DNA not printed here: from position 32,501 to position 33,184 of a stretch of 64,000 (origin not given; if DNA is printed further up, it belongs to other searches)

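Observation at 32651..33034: AhpD/CMD-fold protein with CEPC and a terminal Cys-Cys embedded in the mer operon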

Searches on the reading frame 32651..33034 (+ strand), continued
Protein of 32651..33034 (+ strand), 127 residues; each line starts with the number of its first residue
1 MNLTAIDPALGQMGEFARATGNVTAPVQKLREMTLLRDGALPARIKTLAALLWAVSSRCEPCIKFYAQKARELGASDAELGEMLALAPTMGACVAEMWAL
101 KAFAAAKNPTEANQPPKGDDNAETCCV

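Call 71: find_homologous_proteins(query=A2, max_evalue=0.00001)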
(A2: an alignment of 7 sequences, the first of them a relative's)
Query A2 (7 sequences) (128 aa, profile of the alignment): 925 proteins with E <= 0.00001 among 2300 candidates; the best 120 are listed.
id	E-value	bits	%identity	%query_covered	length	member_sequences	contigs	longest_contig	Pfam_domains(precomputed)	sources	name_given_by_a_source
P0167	8.7e-48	179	100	100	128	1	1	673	PF02627.26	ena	-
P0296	2.7e-47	177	47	91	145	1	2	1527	PF02627.26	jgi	jgi:AhpD family alkylhydroperoxidase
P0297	3.2e-47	177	51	88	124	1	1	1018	PF02627.26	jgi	-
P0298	3.4e-47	177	47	90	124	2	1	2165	PF02627.26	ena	-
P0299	3.4e-47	177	55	69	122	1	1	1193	PF02627.26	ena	-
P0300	5.3e-47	177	49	81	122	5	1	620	PF02627.26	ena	-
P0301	8.6e-47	176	57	75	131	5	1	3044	PF02627.26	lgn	-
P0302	9.1e-47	176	52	77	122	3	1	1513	PF02627.26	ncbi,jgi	-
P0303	1.4e-46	175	46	91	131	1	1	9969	PF02627.26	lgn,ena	-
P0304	1.5e-46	175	47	91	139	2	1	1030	PF02627.26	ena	-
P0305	1.8e-46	175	47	91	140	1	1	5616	PF02627.26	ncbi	ncbi:MAG: carboxymuconolactone decarboxylase family protein [Nitrospiraceae bacterium]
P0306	1.9e-46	175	48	91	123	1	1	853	PF02627.26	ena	-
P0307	2.4e-46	174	50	84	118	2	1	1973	PF02627.26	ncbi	-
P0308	2.5e-46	174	49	91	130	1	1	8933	PF02627.26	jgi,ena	-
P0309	3.2e-46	174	51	73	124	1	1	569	PF02627.26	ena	-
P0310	3.2e-46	174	52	73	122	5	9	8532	PF02627.26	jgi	jgi:AhpD family alkylhydroperoxidase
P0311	3.7e-46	174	49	91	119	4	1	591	PF02627.26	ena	-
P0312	3.9e-46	174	51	81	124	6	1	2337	PF02627.26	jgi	jgi:AhpD family alkylhydroperoxidase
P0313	4.0e-46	174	55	81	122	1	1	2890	PF02627.26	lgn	-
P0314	4.3e-46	174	46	91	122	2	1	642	PF02627.26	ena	-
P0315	4.3e-46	174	49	82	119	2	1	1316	PF02627.26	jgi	jgi:AhpD family alkylhydroperoxidase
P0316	5.5e-46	173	56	69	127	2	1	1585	PF02627.26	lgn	-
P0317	5.7e-46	173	47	91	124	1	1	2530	PF02627.26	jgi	jgi:AhpD family alkylhydroperoxidase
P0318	5.8e-46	173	48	91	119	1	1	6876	PF02627.26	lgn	-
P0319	5.8e-46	173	49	81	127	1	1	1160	PF02627.26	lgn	-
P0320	6.1e-46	173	52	71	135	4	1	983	PF02627.26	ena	-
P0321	7.2e-46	173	50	81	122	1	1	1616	PF02627.26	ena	-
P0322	7.2e-46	173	42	100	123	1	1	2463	PF02627.26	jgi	jgi:AhpD family alkylhydroperoxidase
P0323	7.7e-46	173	53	66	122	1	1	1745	PF02627.26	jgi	-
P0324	7.8e-46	173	47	91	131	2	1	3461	PF02627.26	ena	-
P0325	7.9e-46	173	51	77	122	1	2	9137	PF02627.26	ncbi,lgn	-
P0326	7.9e-46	173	51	84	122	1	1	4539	PF02627.26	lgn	-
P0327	8.1e-46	173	45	80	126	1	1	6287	PF02627.26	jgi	jgi:AhpD family alkylhydroperoxidase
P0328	8.5e-46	173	49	91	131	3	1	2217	PF02627.26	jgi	jgi:AhpD family alkylhydroperoxidase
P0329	8.7e-46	173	51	81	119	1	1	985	PF02627.26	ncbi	-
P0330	8.8e-46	173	47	91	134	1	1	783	PF02627.26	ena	-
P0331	9.3e-46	172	50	85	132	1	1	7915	PF02627.26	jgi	jgi:AhpD family alkylhydroperoxidase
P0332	1.2e-45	172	47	92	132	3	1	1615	PF02627.26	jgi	jgi:AhpD family alkylhydroperoxidase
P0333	1.3e-45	172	48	81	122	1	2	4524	PF02627.26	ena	-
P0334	1.3e-45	172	52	71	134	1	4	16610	PF02627.26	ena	-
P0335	1.5e-45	172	49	81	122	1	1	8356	PF02627.26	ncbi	-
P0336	1.6e-45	172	45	91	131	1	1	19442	PF02627.26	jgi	jgi:AhpD family alkylhydroperoxidase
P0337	1.7e-45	172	47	88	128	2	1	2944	PF02627.26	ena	-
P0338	1.7e-45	172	45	98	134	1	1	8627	PF02627.26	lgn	-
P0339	1.8e-45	172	46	91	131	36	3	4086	PF02627.26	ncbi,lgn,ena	-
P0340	1.8e-45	172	47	87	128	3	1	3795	PF02627.26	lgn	-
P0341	1.8e-45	172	43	86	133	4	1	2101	PF02627.26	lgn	-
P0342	1.9e-45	172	51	73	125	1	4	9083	PF02627.26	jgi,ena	-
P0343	1.9e-45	172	50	81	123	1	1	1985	PF02627.26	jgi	jgi:AhpD family alkylhydroperoxidase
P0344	2.0e-45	171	47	91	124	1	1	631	PF02627.26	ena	-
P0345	2.0e-45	171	45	91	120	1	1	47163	PF02627.26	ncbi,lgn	-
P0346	2.2e-45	171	49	91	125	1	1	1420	PF02627.26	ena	-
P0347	2.3e-45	171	47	91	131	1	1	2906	PF02627.26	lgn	-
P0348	2.3e-45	171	49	80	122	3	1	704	PF02627.26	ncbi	-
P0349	2.3e-45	171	45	91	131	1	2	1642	PF02627.26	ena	-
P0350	2.5e-45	171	50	84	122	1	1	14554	PF02627.26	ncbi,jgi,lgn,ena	-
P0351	2.5e-45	171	51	71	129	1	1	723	PF02627.26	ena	-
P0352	2.6e-45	171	45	91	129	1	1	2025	PF02627.26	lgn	-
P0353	2.6e-45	171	47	91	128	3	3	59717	PF02627.26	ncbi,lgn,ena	-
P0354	2.8e-45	171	45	88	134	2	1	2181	PF02627.26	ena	-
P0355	2.8e-45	171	53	69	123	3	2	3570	PF02627.26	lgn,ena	-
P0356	2.9e-45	171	44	88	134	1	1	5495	PF02627.26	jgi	jgi:AhpD family alkylhydroperoxidase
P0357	2.9e-45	171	52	82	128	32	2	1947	PF02627.26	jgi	-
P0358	2.9e-45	171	45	91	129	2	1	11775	PF02627.26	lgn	-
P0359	3.1e-45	171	50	80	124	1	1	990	PF02627.26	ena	-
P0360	3.3e-45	171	44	91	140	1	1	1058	PF02627.26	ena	-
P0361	3.4e-45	171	47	88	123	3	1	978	PF02627.26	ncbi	-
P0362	3.6e-45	171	46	88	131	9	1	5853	PF02627.26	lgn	-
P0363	3.6e-45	171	50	82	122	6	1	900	PF02627.26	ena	-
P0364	3.6e-45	171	47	91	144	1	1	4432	PF02627.26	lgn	-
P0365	3.8e-45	171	48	71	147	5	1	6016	PF02627.26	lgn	-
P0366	3.9e-45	171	47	91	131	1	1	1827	PF02627.26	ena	-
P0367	4.0e-45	170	50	80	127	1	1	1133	PF02627.26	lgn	-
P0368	4.1e-45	170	47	91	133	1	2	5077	PF02627.26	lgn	-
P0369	4.2e-45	170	46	91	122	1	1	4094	PF02627.26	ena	-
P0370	4.4e-45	170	54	71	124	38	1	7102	PF02627.26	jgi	jgi:AhpD family alkylhydroperoxidase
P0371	4.5e-45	170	49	83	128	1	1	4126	PF02627.26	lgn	-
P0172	4.6e-45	170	47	77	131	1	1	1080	PF02627.26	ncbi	-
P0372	4.8e-45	170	45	91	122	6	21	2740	PF02627.26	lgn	-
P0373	4.8e-45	170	47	91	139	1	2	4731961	PF02627.26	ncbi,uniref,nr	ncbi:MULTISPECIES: carboxymuconolactone decarboxylase family protein [Nitrospira]|uniref:CMD domain-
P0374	5.1e-45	170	52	77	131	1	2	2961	PF02627.26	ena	-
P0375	5.2e-45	170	43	99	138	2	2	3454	PF02627.26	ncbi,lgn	-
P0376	5.2e-45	170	46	88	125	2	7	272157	PF02627.26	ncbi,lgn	-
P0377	5.2e-45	170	46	91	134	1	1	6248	PF02627.26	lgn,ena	-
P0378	5.4e-45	170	47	81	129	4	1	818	PF02627.26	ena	-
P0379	5.4e-45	170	46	82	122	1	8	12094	PF02627.26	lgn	-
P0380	5.6e-45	170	55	69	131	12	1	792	PF02627.26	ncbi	-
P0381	5.6e-45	170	50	89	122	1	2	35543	PF02627.26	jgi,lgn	jgi:AhpD family alkylhydroperoxidase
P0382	5.8e-45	170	47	82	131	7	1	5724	PF02627.26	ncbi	-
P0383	5.8e-45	170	51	78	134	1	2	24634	PF02627.26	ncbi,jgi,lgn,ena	-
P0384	5.9e-45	170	50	80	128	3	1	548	PF02627.26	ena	-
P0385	6.0e-45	170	45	91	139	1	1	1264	PF02627.26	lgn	-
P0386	6.1e-45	170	44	88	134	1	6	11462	PF02627.26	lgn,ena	-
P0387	6.1e-45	170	48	80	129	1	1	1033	PF02627.26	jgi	jgi:AhpD family alkylhydroperoxidase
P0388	6.5e-45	170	51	77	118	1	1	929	PF02627.26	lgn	-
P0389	6.6e-45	170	42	91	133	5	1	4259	PF02627.26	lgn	-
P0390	6.7e-45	170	46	88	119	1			PF02627.26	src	-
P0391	6.7e-45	170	44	91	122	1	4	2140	PF02627.26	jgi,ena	-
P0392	6.8e-45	170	43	91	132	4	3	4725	PF02627.26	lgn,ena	-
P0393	6.9e-45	170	48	91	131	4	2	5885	PF02627.26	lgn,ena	-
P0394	7.1e-45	170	48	91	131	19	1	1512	PF02627.26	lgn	-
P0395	7.2e-45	170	43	91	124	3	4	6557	PF02627.26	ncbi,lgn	-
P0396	7.2e-45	170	45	91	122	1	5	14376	PF02627.26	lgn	-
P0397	7.4e-45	170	50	80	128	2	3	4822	PF02627.26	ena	-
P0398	7.5e-45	170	47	77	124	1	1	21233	PF02627.26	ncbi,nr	ncbi:MAG: carboxymuconolactone decarboxylase family protein [Acidobacteria bacterium]|nr:carboxymuco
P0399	7.6e-45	170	44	91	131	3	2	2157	PF02627.26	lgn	-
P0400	7.6e-45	170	53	69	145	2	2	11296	PF02627.26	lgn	-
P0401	8.1e-45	169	48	82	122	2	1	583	PF02627.26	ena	-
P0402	8.2e-45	169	44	91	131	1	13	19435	PF02627.26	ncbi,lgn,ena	-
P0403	8.3e-45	169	45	95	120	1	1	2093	PF02627.26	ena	-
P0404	8.5e-45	169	42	88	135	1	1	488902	PF02627.26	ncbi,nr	ncbi:MAG: carboxymuconolactone decarboxylase family protein [Nitrospira sp.]|nr:carboxymuconolactone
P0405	9.3e-45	169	42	91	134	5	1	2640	PF02627.26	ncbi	-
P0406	9.4e-45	169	53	70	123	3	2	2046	PF02627.26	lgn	-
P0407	9.4e-45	169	44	91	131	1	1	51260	PF02627.26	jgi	-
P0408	1.0e-44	169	50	82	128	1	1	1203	PF02627.26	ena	-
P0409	1.1e-44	169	46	91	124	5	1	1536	PF02627.26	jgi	-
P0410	1.1e-44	169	44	91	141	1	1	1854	PF02627.26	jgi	jgi:AhpD family alkylhydroperoxidase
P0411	1.1e-44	169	48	84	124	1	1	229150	PF02627.26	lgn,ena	-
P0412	1.1e-44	169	46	91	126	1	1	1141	PF02627.26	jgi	jgi:AhpD family alkylhydroperoxidase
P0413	1.2e-44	169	49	82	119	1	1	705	PF02627.26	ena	-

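Call 73: find_encoding_contigs(protein=P0373, flank=5000, max_places=2)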
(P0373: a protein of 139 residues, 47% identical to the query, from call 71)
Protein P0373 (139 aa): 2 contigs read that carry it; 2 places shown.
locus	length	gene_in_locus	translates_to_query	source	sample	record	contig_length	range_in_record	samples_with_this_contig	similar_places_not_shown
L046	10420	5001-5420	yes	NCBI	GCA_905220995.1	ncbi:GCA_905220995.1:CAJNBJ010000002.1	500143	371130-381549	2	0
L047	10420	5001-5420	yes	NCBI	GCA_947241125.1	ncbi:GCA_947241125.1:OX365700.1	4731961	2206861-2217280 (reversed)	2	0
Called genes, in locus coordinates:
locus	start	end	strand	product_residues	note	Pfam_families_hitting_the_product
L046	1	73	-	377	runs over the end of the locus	PF01384:PHO4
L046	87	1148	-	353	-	PF04055:Radical_SAM, PF12345:DUF3641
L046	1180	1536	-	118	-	PF12840:HTH_20, PF01022:HTH_5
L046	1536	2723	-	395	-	PF13489:Methyltransf_23, PF01135:PCMT (weak), PF01209:Ubie_methyltran, PF06325:PrmA, PF13847:Methyltransf_31, PF08241:Methyltransf_11, PF08242:Methyltransf_12, PF13649:Methyltransf_25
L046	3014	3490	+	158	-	PF13411:MerR_1, PF00376:MerR, PF09278:MerR-DNA-bind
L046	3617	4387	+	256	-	PF13340:DUF4096, PF01609:DDE_Tnp_1, PF13586:DDE_Tnp_1_2 (weak)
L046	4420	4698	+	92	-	PF13192:Thioredoxin_3 (faint)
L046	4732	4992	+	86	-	PF11431:Transport_MerF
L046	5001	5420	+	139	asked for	PF02627:CMD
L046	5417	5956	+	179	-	-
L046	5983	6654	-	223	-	-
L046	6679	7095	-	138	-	-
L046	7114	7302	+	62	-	-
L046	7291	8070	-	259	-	-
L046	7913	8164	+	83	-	-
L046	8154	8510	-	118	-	-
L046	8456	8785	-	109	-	-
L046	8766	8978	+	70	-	-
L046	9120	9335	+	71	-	-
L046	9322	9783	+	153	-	PF00571:CBS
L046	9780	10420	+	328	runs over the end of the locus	PF01435:Peptidase_M48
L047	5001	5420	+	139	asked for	PF02627:CMD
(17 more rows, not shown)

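Call 74: find_encoding_contigs(protein=P0376, flank=5000, max_places=2)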
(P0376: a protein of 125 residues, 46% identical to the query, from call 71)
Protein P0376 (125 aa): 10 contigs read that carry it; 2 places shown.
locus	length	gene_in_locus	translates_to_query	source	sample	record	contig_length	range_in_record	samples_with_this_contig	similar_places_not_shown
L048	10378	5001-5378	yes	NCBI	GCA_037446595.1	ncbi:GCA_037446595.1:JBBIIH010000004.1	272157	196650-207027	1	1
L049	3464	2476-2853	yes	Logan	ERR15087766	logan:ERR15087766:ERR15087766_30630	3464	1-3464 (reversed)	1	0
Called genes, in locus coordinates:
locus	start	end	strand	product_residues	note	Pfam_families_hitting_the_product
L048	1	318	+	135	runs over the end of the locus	-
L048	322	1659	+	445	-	-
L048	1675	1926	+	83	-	-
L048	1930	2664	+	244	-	-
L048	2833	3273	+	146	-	PF13411:MerR_1, PF00376:MerR, PF09278:MerR-DNA-bind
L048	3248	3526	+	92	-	-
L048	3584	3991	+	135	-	PF02411:MerT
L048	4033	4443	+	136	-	PF00403:HMA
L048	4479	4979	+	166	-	PF13473:Cupredoxin_1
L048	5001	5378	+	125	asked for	PF02627:CMD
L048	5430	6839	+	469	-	PF01134:GIDA (faint), PF01262:AlaDh_PNT_C (faint), PF01266:DAO (faint), PF03486:HI0933_like (faint), PF07992:Pyr_redox_2, PF13738:Pyr_redox_3, PF00070:Pyr_redox, PF02852:Pyr_redox_dim, +1 more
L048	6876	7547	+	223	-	PF03243:MerB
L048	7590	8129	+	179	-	-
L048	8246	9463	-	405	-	PF00083:Sugar_tr (weak), PF07690:MFS_1, PF00083:Sugar_tr, PF07690:MFS_1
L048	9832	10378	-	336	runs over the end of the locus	-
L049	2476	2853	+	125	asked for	PF02627:CMD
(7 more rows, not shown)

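Call 75: find_encoding_contigs(protein=P0411, flank=5000, max_places=1)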
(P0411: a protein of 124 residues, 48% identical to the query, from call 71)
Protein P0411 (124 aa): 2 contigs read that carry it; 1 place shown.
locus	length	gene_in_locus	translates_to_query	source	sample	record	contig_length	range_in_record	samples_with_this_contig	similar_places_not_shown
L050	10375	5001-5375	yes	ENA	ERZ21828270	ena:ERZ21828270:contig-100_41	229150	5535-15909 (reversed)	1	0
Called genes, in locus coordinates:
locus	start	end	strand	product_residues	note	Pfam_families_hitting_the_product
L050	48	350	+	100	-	PF00708:Acylphosphatase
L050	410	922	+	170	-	PF00156:Pribosyltran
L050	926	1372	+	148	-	PF00293:NUDIX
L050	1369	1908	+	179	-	PF01258:zf-dskA_traR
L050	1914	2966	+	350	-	PF00089:Trypsin, PF13365:Trypsin_2, PF17820:PDZ_6 (faint), PF13180:PDZ_2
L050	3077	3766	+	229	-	PF06508:QueC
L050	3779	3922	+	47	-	-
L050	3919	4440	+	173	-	-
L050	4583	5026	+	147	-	PF13411:MerR_1, PF00376:MerR, PF09278:MerR-DNA-bind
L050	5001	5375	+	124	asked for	PF02627:CMD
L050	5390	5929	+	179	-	-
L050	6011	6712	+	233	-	PF00027:cNMP_binding, PF13545:HTH_Crp_2, PF00325:Crp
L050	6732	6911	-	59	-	PF11154:DUF2934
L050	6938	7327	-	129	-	PF10778:DehI (faint), PF02627:CMD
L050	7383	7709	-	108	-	-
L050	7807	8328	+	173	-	-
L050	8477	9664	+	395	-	PF13489:Methyltransf_23, PF01135:PCMT (weak), PF01209:Ubie_methyltran, PF06325:PrmA, PF13847:Methyltransf_31, PF08241:Methyltransf_11, PF08242:Methyltransf_12, PF13649:Methyltransf_25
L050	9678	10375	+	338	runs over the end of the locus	PF04055:Radical_SAM, PF12345:DUF3641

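Call 76: find_encoding_contigs(protein=P0398, flank=5000, max_places=1)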
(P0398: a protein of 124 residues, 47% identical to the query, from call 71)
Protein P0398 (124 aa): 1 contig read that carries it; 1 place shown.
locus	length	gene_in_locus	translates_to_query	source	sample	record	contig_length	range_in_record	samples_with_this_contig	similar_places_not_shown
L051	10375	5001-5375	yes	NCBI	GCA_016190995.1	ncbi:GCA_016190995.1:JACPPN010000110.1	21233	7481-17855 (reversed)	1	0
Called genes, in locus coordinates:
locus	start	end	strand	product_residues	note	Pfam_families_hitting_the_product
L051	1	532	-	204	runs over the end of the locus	PF00510:COX3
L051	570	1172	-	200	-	PF00510:COX3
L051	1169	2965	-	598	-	PF00115:COX1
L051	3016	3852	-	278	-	PF00116:COX2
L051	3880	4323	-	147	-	PF02082:Rrf2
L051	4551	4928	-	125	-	-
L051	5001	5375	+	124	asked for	PF02627:CMD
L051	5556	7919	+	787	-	PF00912:Transgly, PF00905:Transpeptidase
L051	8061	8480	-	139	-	PF03479:PCC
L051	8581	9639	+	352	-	PF13177:DNA_pol3_delta2, PF00004:AAA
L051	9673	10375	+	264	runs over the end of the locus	-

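Call 77: find_encoding_contigs(protein=P0381, flank=5000, max_places=1)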
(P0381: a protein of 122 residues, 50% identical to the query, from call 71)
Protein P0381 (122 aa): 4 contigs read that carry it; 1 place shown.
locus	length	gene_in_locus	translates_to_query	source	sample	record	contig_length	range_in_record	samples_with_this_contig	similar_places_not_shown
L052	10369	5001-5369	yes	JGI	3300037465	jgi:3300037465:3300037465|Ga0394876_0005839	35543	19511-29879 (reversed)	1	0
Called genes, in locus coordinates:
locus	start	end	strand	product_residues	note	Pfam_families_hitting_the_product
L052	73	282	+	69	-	-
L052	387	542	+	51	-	-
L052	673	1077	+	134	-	PF01022:HTH_5, PF01047:MarR (weak), PF13412:HTH_24 (weak), PF12840:HTH_20 (weak)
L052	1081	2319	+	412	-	PF02411:MerT, PF00403:HMA, PF03243:MerB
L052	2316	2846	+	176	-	PF18423:zf_CopZ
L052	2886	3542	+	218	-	PF00403:HMA, PF05899:Cupin_3 (weak), PF07883:Cupin_2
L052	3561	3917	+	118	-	PF17963:Big_9 (weak), PF18911:PKD_4 (weak), PF00801:PKD (weak)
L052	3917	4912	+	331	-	PF13557:Phenol_MetA_deg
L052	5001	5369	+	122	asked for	PF02627:CMD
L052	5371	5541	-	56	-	-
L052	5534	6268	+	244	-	PF18962:Por_Secre_tail (weak)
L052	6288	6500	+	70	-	-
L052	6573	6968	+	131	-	-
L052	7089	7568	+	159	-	-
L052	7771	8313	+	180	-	PF08534:Redoxin, PF00578:AhpC-TSA, PF00255:GSHPx (weak), PF00085:Thioredoxin, PF13098:Thioredoxin_2, PF13905:Thioredoxin_8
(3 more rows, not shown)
